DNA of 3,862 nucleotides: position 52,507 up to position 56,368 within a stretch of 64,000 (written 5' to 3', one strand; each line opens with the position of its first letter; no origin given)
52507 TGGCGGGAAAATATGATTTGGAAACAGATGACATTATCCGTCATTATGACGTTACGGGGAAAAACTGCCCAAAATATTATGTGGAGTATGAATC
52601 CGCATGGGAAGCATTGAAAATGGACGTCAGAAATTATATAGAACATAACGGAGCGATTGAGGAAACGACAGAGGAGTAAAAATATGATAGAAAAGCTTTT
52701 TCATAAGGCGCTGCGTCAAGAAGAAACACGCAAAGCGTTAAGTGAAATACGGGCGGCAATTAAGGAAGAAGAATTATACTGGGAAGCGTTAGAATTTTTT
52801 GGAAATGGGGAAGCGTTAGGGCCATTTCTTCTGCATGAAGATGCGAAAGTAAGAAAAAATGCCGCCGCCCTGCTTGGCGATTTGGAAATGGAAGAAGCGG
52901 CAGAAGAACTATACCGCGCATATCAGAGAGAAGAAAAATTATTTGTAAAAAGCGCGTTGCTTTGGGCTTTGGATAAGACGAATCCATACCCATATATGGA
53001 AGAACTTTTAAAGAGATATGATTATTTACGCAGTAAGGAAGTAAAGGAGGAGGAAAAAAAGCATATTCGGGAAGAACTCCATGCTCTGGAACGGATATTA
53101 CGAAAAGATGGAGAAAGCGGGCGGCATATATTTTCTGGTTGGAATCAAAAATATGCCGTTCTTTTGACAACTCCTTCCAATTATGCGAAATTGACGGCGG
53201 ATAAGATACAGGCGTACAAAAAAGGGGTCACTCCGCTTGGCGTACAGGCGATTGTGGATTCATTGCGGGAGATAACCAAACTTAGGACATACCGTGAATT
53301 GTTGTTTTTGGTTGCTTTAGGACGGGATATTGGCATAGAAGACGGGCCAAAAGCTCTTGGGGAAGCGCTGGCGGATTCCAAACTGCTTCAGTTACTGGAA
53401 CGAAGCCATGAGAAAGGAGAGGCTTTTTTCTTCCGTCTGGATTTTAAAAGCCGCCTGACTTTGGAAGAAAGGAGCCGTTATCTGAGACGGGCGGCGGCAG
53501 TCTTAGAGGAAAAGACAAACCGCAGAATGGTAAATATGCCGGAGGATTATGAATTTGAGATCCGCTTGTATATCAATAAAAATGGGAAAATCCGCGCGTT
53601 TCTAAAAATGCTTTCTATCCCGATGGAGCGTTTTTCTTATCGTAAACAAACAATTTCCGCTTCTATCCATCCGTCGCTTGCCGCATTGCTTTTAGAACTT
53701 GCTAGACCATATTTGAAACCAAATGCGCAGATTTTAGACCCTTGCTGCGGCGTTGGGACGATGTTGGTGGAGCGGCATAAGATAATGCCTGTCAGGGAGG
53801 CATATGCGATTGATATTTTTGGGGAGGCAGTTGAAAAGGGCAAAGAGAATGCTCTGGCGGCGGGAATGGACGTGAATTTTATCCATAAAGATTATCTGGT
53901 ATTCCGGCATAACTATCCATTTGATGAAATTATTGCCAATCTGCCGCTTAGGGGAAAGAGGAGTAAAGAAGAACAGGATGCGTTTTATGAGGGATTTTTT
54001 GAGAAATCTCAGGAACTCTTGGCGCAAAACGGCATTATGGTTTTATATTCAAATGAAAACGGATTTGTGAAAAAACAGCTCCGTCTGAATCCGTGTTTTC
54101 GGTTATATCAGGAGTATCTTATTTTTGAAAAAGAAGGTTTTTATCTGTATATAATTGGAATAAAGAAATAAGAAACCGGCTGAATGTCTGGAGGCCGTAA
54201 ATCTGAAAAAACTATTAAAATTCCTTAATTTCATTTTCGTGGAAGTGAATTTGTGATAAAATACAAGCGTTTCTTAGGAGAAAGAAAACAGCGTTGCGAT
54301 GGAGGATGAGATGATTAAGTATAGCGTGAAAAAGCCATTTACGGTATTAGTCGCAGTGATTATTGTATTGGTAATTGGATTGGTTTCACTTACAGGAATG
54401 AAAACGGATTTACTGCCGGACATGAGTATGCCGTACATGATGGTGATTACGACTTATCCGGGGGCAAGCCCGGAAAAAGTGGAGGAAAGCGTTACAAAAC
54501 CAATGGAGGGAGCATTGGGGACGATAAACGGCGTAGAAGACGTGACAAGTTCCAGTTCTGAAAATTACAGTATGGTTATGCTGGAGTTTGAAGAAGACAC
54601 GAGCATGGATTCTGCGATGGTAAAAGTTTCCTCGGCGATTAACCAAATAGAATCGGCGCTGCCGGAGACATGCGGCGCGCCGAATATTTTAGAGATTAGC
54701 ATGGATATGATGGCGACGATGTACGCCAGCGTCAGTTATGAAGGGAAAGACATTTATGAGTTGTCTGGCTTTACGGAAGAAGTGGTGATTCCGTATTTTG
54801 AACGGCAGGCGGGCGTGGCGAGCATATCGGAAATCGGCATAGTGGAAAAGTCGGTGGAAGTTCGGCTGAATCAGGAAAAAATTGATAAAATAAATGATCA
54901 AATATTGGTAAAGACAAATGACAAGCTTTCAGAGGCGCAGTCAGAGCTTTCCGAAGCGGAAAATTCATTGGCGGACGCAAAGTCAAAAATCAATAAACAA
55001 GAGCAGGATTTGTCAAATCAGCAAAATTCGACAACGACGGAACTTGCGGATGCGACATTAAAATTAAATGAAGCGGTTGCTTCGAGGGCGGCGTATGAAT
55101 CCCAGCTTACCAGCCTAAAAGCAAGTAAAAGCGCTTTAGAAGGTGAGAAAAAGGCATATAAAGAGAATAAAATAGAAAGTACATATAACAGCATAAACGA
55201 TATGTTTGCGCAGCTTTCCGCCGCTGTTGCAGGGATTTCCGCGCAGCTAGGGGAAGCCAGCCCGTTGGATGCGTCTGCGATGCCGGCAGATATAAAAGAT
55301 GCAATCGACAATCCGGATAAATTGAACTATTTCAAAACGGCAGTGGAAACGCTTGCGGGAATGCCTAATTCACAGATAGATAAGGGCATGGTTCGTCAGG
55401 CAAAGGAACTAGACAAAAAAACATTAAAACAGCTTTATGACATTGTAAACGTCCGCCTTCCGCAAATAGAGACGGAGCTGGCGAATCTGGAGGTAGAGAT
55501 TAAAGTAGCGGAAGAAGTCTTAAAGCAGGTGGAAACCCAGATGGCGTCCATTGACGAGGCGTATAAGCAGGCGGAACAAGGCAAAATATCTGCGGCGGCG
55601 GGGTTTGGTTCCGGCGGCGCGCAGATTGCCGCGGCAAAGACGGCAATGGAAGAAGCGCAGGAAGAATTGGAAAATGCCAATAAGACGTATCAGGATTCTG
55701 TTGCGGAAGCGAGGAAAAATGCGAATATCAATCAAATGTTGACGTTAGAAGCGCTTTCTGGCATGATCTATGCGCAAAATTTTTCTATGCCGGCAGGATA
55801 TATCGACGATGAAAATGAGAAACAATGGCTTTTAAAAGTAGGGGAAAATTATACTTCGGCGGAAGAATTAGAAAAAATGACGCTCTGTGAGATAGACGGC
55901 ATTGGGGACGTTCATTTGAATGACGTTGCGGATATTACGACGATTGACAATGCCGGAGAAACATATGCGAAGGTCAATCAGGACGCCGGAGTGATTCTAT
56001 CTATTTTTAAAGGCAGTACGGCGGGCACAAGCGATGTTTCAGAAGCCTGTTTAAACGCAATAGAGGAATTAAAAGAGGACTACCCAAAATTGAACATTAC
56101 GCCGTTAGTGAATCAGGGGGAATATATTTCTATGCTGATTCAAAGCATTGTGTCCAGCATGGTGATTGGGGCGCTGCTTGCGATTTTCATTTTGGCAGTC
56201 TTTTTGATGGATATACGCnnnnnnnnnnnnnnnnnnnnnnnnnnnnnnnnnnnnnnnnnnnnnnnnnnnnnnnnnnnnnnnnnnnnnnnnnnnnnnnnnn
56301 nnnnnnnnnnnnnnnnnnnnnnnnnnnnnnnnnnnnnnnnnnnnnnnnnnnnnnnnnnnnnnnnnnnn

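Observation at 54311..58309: RND permease with a ~280-aa coiled-coil insertion and no adjacent membrane-fusion-protein gene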

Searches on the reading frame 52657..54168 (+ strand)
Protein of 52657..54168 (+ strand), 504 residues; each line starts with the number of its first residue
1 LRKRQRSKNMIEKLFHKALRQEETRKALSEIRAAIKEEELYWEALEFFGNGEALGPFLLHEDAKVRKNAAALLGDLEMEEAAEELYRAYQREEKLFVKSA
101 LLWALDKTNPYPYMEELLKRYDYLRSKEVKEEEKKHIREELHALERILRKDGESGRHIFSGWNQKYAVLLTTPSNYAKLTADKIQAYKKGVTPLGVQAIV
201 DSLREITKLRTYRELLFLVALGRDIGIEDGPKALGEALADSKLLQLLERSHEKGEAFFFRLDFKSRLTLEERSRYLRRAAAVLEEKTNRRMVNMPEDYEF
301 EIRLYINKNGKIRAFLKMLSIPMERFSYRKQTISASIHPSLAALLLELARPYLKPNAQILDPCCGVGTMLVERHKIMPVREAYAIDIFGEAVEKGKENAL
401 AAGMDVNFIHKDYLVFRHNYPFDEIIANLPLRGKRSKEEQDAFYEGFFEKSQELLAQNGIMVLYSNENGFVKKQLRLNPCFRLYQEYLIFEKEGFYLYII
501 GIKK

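Call 3: search_protein_families(library=pfam, proteins=[window:52657-54168:+], max_evalue=0.01)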
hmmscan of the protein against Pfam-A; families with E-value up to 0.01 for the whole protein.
window:52657-54168:+ (504 aa): 9 families
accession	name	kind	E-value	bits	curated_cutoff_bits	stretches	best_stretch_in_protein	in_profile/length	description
PF01170.24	UPF0020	-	4.7e-15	56.2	22.3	1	328-478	3-179/197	RMKL-like, methyltransferase domain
PF05175.20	MTS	-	4.1e-11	43.3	23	1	352-497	30-168/170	Methyltransferase small domain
PF13847.12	Methyltransf_31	-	5.1e-07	29.9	27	1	354-464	2-110/145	Methyltransferase domain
PF13649.12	Methyltransf_25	-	4.2e-06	27.8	27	1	359-432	1-75/97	Methyltransferase domain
PF13646.12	HEAT_2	-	4.7e-05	24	27.7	1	54-105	36-87/88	HEAT repeats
PF02384.22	N6_Mtase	-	0.00037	20.4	20.4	1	344-434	37-138/311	N-6 DNA Methylase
PF06325.19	PrmA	-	0.0018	18.2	22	1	345-429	151-234/296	Ribosomal protein L11 methyltransferase (PrmA)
PF10354.15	BMT5-like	-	0.0048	17.7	24.7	1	400-468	58-130/168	rRNA (uridine-N3-)-methyltransferase BTM5-like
PF13489.12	Methyltransf_23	-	0.0058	16.8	27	0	341-404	9-61/164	Methyltransferase domain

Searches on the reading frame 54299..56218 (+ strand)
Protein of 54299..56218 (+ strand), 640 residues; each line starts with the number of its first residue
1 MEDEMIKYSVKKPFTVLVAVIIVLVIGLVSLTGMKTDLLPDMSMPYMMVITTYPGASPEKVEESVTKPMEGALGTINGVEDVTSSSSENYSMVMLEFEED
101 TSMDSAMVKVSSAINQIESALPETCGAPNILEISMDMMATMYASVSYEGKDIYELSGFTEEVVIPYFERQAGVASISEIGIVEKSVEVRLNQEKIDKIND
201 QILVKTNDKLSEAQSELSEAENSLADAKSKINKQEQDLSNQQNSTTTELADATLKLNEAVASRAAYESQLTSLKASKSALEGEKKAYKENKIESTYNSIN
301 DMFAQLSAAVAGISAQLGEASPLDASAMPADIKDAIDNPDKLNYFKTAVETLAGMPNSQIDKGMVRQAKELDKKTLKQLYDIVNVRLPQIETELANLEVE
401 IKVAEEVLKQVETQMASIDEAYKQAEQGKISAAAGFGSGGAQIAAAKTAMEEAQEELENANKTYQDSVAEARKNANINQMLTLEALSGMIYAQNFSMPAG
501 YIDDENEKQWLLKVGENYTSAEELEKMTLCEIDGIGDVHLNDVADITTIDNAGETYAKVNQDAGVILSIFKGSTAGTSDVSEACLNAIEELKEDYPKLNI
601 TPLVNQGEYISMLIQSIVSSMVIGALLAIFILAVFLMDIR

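Call 29: search_protein_representatives(protein=window:54299-56218:+)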
Query: 640 residues. Proteins with E-value up to 0.001 (for the whole library): 24392; up to 1e-10: 8448; up to 1e-30: 806. The best 150 are listed.
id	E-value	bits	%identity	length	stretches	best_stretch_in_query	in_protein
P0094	3.9e-214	728.9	58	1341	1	5-640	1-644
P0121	2.3e-189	647.2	49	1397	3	5-315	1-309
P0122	4.4e-164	563.7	47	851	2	5-313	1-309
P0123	4.4e-149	514.2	51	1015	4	5-260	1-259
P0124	2.0e-148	512.0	47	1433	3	6-347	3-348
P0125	7.2e-146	503.6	39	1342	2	5-640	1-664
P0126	3.6e-143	494.7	41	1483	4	5-239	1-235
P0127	4.5e-140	484.5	42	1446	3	5-245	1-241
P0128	1.1e-135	470.0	49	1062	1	135-640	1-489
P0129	2.5e-132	458.9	38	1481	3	5-249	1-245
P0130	3.6e-132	458.4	37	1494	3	5-321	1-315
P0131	4.7e-132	458.0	43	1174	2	6-241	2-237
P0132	2.8e-131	455.5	43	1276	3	6-287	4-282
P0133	1.9e-130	452.8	47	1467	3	6-251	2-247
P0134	4.0e-130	451.7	42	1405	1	5-639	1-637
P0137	9.6e-128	443.8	36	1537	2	5-414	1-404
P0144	1.7e-118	413.3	34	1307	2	8-640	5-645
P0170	9.7e-95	334.9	32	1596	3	7-458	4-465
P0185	3.2e-92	326.6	34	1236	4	6-261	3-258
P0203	8.2e-88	312.0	38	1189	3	6-249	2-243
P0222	1.1e-84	301.7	34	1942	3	7-271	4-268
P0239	1.3e-81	291.5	30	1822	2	7-440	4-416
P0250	1.3e-78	281.6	29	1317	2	6-640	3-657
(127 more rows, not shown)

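Call 32: list_cluster_members(proteins=[P0121, P0125, P0137, P0144, P0170, P0222, P0239, P0203, P0185, P0250])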
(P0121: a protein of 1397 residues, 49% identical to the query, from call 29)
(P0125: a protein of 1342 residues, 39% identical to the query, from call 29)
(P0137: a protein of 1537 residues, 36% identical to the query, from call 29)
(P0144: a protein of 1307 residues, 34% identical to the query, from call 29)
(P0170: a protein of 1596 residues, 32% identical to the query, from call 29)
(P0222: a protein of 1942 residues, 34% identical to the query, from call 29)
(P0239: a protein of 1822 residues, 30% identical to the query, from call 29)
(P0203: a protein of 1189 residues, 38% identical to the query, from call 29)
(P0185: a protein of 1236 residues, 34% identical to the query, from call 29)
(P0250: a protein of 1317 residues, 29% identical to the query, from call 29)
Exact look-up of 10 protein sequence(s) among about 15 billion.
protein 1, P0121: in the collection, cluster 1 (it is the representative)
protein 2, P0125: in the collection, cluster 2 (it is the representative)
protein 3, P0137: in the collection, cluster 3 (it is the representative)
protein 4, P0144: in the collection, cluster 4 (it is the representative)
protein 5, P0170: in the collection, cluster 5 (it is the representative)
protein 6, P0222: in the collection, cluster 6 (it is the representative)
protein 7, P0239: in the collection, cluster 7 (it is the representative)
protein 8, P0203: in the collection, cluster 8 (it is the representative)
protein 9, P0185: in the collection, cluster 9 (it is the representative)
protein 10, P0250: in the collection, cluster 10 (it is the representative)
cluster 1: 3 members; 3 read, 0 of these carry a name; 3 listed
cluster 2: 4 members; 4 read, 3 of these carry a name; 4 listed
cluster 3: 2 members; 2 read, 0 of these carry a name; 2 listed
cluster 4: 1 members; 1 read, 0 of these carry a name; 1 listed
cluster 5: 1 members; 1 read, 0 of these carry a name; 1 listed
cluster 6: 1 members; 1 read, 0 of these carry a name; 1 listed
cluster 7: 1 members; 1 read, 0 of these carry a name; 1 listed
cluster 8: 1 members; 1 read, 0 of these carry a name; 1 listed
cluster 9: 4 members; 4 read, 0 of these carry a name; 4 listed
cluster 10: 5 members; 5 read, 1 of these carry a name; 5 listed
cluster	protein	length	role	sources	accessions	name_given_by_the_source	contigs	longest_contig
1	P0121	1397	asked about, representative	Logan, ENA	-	-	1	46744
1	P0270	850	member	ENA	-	-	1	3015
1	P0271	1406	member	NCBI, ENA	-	-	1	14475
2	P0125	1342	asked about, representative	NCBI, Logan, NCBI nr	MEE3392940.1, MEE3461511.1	MAG: efflux RND transporter permease subunit [Lachnospiraceae bacterium] | efflux RND transporter permease subunit [Lachnospiraceae bacterium]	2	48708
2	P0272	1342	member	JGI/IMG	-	multidrug efflux pump subunit AcrB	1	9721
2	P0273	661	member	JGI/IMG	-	multidrug efflux pump subunit AcrB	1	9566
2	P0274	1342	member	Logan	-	-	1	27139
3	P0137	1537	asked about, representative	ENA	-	-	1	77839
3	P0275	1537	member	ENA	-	-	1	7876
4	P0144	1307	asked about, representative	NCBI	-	-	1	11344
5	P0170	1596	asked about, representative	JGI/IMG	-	-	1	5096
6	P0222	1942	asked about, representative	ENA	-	-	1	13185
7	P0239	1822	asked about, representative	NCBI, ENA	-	-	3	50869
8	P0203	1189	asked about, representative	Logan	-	-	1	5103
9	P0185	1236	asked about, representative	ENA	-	-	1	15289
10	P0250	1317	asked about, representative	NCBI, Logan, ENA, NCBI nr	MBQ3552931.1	MAG: efflux RND transporter permease subunit [Clostridia bacterium] | efflux RND transporter permease subunit [Clostridia bacterium]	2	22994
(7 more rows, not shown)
